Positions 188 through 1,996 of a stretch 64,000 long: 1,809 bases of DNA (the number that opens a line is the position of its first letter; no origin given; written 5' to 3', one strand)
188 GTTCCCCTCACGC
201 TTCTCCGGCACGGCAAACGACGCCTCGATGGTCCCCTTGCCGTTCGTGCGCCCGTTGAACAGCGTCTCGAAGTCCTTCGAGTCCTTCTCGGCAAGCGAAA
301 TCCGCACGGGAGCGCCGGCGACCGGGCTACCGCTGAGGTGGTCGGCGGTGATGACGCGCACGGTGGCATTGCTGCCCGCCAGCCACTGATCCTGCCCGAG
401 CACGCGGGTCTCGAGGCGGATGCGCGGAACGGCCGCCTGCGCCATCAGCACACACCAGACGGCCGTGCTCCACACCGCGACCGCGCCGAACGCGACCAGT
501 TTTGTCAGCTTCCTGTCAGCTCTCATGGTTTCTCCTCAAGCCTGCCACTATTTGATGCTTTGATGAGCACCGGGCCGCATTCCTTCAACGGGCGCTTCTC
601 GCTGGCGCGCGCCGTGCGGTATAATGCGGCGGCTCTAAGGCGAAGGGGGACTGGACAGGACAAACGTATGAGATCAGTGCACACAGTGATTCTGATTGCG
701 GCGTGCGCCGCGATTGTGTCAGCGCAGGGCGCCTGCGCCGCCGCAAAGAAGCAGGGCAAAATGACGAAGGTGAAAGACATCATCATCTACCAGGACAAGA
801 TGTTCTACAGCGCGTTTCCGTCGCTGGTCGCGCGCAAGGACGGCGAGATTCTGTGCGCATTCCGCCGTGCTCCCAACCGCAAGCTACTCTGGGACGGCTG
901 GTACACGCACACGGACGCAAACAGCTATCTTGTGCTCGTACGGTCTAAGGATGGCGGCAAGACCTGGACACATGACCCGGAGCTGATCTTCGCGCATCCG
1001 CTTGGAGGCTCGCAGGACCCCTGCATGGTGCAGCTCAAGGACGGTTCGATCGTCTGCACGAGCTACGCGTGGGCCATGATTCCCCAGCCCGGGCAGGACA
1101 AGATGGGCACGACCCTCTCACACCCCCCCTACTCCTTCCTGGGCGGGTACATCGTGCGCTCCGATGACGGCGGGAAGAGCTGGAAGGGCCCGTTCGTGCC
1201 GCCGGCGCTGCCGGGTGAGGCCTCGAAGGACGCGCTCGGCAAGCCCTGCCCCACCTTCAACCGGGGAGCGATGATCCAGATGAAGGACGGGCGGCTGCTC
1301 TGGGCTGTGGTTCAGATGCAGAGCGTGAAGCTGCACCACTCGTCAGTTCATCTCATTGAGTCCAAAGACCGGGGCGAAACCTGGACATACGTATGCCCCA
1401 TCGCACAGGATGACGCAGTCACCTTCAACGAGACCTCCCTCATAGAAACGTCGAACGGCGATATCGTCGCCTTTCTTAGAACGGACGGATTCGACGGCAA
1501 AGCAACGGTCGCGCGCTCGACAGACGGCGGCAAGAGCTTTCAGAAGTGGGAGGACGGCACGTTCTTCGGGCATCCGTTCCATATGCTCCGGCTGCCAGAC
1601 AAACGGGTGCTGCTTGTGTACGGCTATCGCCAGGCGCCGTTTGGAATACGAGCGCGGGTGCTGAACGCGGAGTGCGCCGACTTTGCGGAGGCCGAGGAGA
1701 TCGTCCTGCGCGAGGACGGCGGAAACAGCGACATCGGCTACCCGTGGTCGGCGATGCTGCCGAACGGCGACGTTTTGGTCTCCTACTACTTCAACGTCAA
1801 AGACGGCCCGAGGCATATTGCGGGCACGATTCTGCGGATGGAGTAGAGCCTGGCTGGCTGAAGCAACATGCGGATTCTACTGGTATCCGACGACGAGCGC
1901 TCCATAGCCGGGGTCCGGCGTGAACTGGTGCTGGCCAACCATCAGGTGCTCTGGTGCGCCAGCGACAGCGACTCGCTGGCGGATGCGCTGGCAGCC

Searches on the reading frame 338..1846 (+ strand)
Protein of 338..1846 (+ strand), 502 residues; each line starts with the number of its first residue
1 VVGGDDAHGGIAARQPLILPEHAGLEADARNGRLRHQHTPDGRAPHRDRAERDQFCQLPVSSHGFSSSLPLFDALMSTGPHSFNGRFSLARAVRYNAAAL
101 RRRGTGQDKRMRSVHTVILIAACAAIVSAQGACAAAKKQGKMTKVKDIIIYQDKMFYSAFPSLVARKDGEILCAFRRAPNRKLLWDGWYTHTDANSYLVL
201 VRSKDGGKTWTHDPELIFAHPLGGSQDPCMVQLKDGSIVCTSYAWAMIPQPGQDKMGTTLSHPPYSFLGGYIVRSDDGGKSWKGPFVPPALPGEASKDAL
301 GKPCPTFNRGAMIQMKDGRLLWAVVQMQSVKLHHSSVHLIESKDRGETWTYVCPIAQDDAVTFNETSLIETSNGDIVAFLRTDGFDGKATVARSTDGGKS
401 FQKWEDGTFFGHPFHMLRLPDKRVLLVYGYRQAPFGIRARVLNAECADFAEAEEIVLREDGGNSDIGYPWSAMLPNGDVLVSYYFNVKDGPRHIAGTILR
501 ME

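Call 3: search_protein_families(library=pfam, proteins=[window:338-1846:+])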
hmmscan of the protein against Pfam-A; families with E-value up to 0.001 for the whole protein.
window:338-1846:+ (502 aa): 3 families
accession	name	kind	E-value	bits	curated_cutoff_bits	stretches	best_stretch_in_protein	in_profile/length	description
PF13088.12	BNR_2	-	1.3e-17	64.5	31.4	1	272-479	84-275/277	BNR repeat-like domain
PF02012.26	BNR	-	5.7e-09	35.1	27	0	202-211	2-11/12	BNR/Asp-box repeat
PF13859.12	BNR_3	-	2.6e-06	27.5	27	1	197-402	29-211/308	BNR repeat-like domain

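Call 4: search_protein_families(library=ncbifam, proteins=[window:338-1846:+])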
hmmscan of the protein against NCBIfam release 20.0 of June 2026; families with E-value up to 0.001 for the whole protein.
window:338-1846:+ (502 aa): 1 family
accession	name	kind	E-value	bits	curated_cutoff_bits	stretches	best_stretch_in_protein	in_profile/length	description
NF045728.1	glycosyl_F510_1955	equivalog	4.2e-05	23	175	0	339-422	74-148/246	F510_1955 family glycosylhydrolase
